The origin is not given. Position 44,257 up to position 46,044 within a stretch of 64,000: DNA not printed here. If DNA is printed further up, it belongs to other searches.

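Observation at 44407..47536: Two-gene ATP-grasp::DTGA-retropepsin plus PKD/7-TM module inserted between ruvC and ruvA: a variant of a predicted but uncharacterised peptide ligase-peptidase-7TM system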

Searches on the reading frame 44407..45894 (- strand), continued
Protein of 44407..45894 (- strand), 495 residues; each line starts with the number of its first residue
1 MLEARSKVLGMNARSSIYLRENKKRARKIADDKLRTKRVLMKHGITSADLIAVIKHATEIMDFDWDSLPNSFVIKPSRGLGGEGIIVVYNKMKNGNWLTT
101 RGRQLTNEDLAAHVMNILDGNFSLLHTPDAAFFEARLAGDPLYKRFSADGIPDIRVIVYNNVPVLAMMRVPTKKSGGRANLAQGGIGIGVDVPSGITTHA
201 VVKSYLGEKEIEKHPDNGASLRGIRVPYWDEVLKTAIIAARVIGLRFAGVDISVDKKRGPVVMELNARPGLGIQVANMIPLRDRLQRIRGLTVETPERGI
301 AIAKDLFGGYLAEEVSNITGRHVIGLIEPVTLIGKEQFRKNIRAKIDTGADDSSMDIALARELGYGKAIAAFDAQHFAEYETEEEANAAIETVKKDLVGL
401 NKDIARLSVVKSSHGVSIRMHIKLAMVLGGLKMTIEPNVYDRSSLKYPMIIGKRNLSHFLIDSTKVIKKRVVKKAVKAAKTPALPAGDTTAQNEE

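Call 19: find_related_loci(query=A1, collection=genome_contigs, flank=7000)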
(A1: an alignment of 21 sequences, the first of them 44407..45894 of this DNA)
Query A1 (495 aa) in genome_contigs; peptide patterns used: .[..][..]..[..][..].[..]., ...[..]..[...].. (x = any residue, [..] = any of these).
600 stretches matched a pattern (row limit reached: there are more); 596 encode a relative of the query (tblastn E <= 1e-3); the best 80 are kept; 80 distinct loci.
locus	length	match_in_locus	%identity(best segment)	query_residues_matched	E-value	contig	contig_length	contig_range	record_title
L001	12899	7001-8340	66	1-465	9e-178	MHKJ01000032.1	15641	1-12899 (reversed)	MAG: Candidatus Kerfeldbacteria bacterium RIFOXYC2_FULL_38_9 rifoxyc2_full_scaffold_2385, whole genome shotgun sequence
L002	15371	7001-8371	48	6-470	8e-142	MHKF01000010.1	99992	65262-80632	MAG: Candidatus Kerfeldbacteria bacterium RIFCSPLOWO2_02_FULL_42_19 rifcsplowo2_02_scaffold_331, whole genome shotgun se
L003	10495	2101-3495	48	1-465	1e-138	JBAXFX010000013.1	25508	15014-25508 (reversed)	MAG: Candidatus Moraniibacteriota bacterium isolate ELA282 MAG282_13, whole genome shotgun sequence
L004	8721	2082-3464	48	1-465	7e-137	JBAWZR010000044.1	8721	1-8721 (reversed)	MAG: Candidatus Moraniibacteriota bacterium isolate ELA120 MAG120_44, whole genome shotgun sequence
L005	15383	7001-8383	47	5-465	9e-137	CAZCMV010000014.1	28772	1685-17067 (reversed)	MAG TPA_asm: uncultured Bdellovibrionales bacterium isolate SRP192927_co1_222 genome assembly, contig: NODE_2861_length_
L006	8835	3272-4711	46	7-474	6e-137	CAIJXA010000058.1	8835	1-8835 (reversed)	uncultured bacterium isolate Kiruna_bin-03293 genome assembly, contig: bin-03293:058/137, whole genome shotgun sequence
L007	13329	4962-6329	48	7-465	1e-136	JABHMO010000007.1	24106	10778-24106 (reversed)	MAG: Candidatus Falkowbacteria bacterium isolate SI037S2_bin7 k141_216219, whole genome shotgun sequence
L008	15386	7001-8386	49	1-465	3e-136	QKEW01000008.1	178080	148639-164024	MAG: bacterium isolate SZUA-486 scaffold_70, whole genome shotgun sequence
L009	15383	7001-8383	47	2-465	1e-135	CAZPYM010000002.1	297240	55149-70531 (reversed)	MAG TPA_asm: uncultured Gammaproteobacteria bacterium isolate SRP178699_co1_170 genome assembly, contig: NODE_7_length_2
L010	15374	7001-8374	48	8-465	3e-135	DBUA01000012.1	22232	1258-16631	MAG TPA_asm: Candidatus Moranbacteria bacterium UBA1302 UBA1302_contig_12622, whole genome shotgun sequence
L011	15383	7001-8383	46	1-465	5e-134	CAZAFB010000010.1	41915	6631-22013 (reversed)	MAG TPA_asm: uncultured Bdellovibrionales bacterium isolate binchicken_co20_187 genome assembly, contig: NODE_2083_lengt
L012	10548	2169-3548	50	7-465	5e-134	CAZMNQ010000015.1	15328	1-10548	MAG TPA_asm: uncultured Bdellovibrionales bacterium isolate SRP118108_co4_325 genome assembly, contig: NODE_3251_length_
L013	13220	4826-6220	48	2-465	1e-133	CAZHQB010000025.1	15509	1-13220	MAG TPA_asm: uncultured Micavibrio sp. isolate SRP163575_co1_39 genome assembly, contig: NODE_8212_length_15509_cov_7.14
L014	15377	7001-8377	47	7-465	1e-132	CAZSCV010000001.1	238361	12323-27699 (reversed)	MAG TPA_asm: uncultured Bdellovibrionales bacterium isolate binchicken_co191_89 genome assembly, contig: NODE_39_length_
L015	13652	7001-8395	47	1-465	7e-133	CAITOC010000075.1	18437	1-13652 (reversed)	MAG: Candidatus Moranbacteria bacterium isolate MJ130702B_bin-413 genome assembly, contig: bin-413:75/88, whole genome s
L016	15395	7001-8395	48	1-465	3e-132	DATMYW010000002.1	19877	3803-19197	MAG TPA_asm: Candidatus Fimivivens sp. isolate SMAG_U13158 k141_60546, whole genome shotgun sequence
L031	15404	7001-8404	46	1-465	1e-128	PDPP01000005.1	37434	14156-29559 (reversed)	MAG: Candidatus Moraniibacteriota bacterium isolate DOLZORAL124_35_17 DolZOral124_scaffold_1637, whole genome shotgun se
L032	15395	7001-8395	48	1-461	1e-128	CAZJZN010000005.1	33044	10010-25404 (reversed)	MAG TPA_asm: uncultured Bdellovibrionales bacterium isolate SRP286056_co1_430 genome assembly, contig: NODE_1442_length_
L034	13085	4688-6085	45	6-471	5e-128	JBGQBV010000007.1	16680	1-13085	MAG: Candidatus Paceibacteria bacterium isolate OBJ2_061818_110_56 k141_911855_length_16680_cov_9.5857, whole genome sho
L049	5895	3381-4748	45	7-462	4e-126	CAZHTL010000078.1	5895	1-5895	MAG TPA_asm: uncultured Bdellovibrionales bacterium isolate SRP231805_co4_149 genome assembly, contig: k141_111035, whol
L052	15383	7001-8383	51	7-467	2e-142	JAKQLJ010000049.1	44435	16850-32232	MAG: bacterium isolate USDV_maxbin.175 k141_89390, whole genome shotgun sequence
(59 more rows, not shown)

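Call 22: search_solved_structures(query=window:44407-45894:-, max_evalue=0.01, show_alignments=3)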
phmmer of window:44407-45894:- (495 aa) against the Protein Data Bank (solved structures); distinct sequences matched with E-value up to 0.01: 6.
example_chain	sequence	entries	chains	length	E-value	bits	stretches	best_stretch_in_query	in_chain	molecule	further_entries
7qys_A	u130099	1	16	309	1.1e-06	30.9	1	230-276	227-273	Probable alpha-L-glutamate ligase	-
7qyr_A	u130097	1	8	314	4.7e-06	28.8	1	217-273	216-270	Probable alpha-L-glutamate ligase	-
9g59_A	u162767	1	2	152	3e-05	26.2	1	337-461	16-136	Putative ATP-dependent zinc protease domain-containing protein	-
5zct_A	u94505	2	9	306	9.9e-05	24.5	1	233-284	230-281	Ribosomal protein S6--L-glutamate ligase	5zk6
4iwx_A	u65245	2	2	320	0.00012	24.2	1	233-284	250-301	Ribosomal protein S6 modification protein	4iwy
9g58_A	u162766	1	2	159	0.0024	19.9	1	340-461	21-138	Putative ATP-dependent zinc protease domain-containing protein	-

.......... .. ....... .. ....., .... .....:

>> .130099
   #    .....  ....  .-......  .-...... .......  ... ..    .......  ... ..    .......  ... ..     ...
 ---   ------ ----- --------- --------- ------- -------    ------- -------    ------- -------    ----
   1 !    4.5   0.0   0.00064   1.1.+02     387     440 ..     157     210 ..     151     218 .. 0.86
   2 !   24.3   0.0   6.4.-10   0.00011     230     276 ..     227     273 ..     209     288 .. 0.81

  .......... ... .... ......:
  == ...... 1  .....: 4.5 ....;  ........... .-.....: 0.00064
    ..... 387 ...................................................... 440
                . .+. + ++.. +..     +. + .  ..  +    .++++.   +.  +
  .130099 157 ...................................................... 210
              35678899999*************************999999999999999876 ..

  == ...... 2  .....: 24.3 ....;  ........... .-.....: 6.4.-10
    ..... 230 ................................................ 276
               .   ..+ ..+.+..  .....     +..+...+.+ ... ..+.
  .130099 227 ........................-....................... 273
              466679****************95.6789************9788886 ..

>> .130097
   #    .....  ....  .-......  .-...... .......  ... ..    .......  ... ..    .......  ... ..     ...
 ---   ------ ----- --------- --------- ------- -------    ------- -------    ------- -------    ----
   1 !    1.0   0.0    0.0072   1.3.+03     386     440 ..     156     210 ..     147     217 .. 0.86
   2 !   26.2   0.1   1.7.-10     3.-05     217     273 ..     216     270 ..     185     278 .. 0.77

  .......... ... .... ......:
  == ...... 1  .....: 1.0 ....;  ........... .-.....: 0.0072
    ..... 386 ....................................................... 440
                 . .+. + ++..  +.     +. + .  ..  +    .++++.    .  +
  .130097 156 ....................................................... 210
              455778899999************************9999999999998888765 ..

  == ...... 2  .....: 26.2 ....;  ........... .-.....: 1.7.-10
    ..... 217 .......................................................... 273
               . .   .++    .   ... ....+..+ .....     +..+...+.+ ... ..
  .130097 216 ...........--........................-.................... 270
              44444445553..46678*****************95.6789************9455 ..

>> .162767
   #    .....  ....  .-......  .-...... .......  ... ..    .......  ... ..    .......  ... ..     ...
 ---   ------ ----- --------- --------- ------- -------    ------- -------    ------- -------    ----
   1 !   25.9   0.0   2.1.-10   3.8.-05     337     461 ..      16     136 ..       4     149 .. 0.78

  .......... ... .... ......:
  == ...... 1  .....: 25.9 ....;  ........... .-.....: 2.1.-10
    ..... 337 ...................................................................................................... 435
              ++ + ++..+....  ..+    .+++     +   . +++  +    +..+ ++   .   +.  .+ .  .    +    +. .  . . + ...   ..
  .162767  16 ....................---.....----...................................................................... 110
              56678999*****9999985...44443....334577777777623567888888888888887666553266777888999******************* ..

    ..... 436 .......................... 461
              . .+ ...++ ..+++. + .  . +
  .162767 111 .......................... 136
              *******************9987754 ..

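Call 31: predict_structure(alignment_id=A2)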
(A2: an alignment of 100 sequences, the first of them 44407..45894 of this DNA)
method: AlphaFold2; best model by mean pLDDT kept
length: 495 residues; sequences in the alignment: 100
mean_pLDDT: 85.4   pTM: 0.62
mean pLDDT of the five models: 85.4, 84.5, 84.2, 83.5, 83.5
residues with pLDDT >= 90: 270; 70-90: 164; 50-70: 30; < 50: 31
segments of 3 or more residues with pLDDT < 50: 468-495
pLDDT, mean of each block of 10 residues (from residue 1): 55 67 93 93 93 96 95 89 87 93 93 96 89 92 82 94 94 86 90 91 81 90 92 97 95 94 91 79 84 90 76 54 84 93 91 95 95 88 89 84 91 87 93 95 91 90 59 47 47 40
secondary structure, 60 per line:
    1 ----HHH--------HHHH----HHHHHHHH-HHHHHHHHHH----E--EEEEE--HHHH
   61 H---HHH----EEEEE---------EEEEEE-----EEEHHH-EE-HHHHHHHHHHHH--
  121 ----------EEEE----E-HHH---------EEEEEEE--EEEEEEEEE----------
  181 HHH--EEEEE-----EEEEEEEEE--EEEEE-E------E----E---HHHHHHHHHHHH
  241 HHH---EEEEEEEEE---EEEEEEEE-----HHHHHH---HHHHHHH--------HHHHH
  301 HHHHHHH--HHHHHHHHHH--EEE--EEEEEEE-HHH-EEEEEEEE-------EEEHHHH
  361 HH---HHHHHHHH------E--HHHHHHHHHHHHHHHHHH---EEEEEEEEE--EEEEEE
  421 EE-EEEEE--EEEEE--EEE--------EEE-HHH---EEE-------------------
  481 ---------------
elements in order: H16-19 H24-31 H33-42 E50-54 H57-61 E72-76 E86-91 E97-99 H107-118 E131-134 E153-159 E162-170 E186-190 E196-204 E207-211 H229-243 E247-255 E259-266 H272-277 H281-287 H296-307 H310-319 E322-324 E327-333 E339-346 E354-356 H357-362 H366-373 H383-400 E404-412 E415-422 E424-428 E431-435 E438-440 E449-451 E459-461

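Call 35: fold_search(model_id=the predicted structure, library=pdb)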
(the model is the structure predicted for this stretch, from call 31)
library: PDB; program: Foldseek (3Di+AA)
matches with E <= 10: 1103; with E <= 0.001: 442
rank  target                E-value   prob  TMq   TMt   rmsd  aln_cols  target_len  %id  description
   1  7qys_L                6.9e-11  1.00  0.32  0.51   6.3       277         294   21  Crystal structure of RimK from Pseudomonas syringae DC3000 (released 2022-10-05)
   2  3vpb_A                8.6e-11  1.00  0.34  0.57   5.7       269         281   19  ArgX from Sulfolobus tokodaii complexed with LysW/Glu/ADP/Mg/Zn/Sulfate (released 2013-02-27)
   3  7qys_D                1.2e-10  1.00  0.33  0.53   6.2       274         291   21  Crystal structure of RimK from Pseudomonas syringae DC3000 (released 2022-10-05)
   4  5zct_A                1.7e-10  1.00  0.33  0.53   6.2       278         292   21  The crystal structure of the poly-alpha-L-glutamate peptides synthetase RimK at 2.05 angstrom resolution. (released 2018-07-25)
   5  7qys_E                1.8e-10  1.00  0.33  0.53   6.5       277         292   20  Crystal structure of RimK from Pseudomonas syringae DC3000 (released 2022-10-05)
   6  4iwx                  2.4e-10  1.00  0.31  0.49   6.6       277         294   21  Rimk structure at 2.85A (released 2013-05-08)
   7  5zk6                  2.5e-10  1.00  0.31  0.51   6.6       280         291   21  Crystal structure of RimK complexed with RpsF (released 2019-03-27)
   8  3vpb_B                2.8e-10  1.00  0.33  0.56   6.0       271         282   18  ArgX from Sulfolobus tokodaii complexed with LysW/Glu/ADP/Mg/Zn/Sulfate (released 2013-02-27)
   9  7qys_A                3.0e-10  1.00  0.33  0.53   6.3       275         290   21  Crystal structure of RimK from Pseudomonas syringae DC3000 (released 2022-10-05)
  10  7qyr_E                3.2e-10  1.00  0.32  0.52   6.4       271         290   22  Crystal structure of RimK from Pseudomonas aeruginosa PAO1 (released 2022-10-05)
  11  7qyr_D                3.6e-10  1.00  0.33  0.52   6.8       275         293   21  Crystal structure of RimK from Pseudomonas aeruginosa PAO1 (released 2022-10-05)
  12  7qyr_G                4.0e-10  1.00  0.32  0.52   6.7       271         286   22  Crystal structure of RimK from Pseudomonas aeruginosa PAO1 (released 2022-10-05)
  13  7qys_K                4.5e-10  1.00  0.31  0.51   6.3       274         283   20  Crystal structure of RimK from Pseudomonas syringae DC3000 (released 2022-10-05)
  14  7qys_H                5.6e-10  1.00  0.31  0.50   6.4       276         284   20  Crystal structure of RimK from Pseudomonas syringae DC3000 (released 2022-10-05)
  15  7wac_A                6.3e-10  1.00  0.27  0.20  16.7       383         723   18  Trichodesmium erythraeum cyanophycin synthetase 1 (TeCphA1) (released 2022-09-07)
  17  7qys_J                7.4e-10  1.00  0.30  0.50   6.8       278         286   20  Crystal structure of RimK from Pseudomonas syringae DC3000 (released 2022-10-05)
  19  5zct_C                1.2e-09  1.00  0.33  0.53   5.9       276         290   21  The crystal structure of the poly-alpha-L-glutamate peptides synthetase RimK at 2.05 angstrom resolution. (released 2018-07-25)
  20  7qys_F                1.2e-09  1.00  0.31  0.50   6.7       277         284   19  Crystal structure of RimK from Pseudomonas syringae DC3000 (released 2022-10-05)
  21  7qys_C                1.2e-09  1.00  0.31  0.52   6.3       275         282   20  Crystal structure of RimK from Pseudomonas syringae DC3000 (released 2022-10-05)
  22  7qys_B                1.5e-09  1.00  0.31  0.51   6.4       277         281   20  Crystal structure of RimK from Pseudomonas syringae DC3000 (released 2022-10-05)
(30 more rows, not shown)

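Call 41: search_solved_structures(query=A2, max_evalue=0.001, show_alignments=0)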
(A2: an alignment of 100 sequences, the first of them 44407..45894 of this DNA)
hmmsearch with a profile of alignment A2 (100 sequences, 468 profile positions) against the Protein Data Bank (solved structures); distinct sequences matched with E-value up to 0.001: 8.
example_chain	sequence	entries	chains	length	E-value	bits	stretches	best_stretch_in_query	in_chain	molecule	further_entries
9g58_A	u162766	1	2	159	3.3e-07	32.5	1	337-465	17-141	Putative ATP-dependent zinc protease domain-containing protein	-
9g59_A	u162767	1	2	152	4.8e-07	31.9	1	340-464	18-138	Putative ATP-dependent zinc protease domain-containing protein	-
5zct_A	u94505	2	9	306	1.4e-05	27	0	235-272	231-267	Ribosomal protein S6--L-glutamate ligase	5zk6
4iwx_A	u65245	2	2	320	1.7e-05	26.8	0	235-272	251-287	Ribosomal protein S6 modification protein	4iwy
7qys_A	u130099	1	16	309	0.00013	23.9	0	236-276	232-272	Probable alpha-L-glutamate ligase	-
7qyr_A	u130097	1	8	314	0.00014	23.8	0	236-272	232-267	Probable alpha-L-glutamate ligase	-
2pma_A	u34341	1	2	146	0.00027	22.8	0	324-460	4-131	Uncharacterized protein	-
3r23_A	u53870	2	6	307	0.00032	22.6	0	30-94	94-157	D-alanine--D-alanine ligase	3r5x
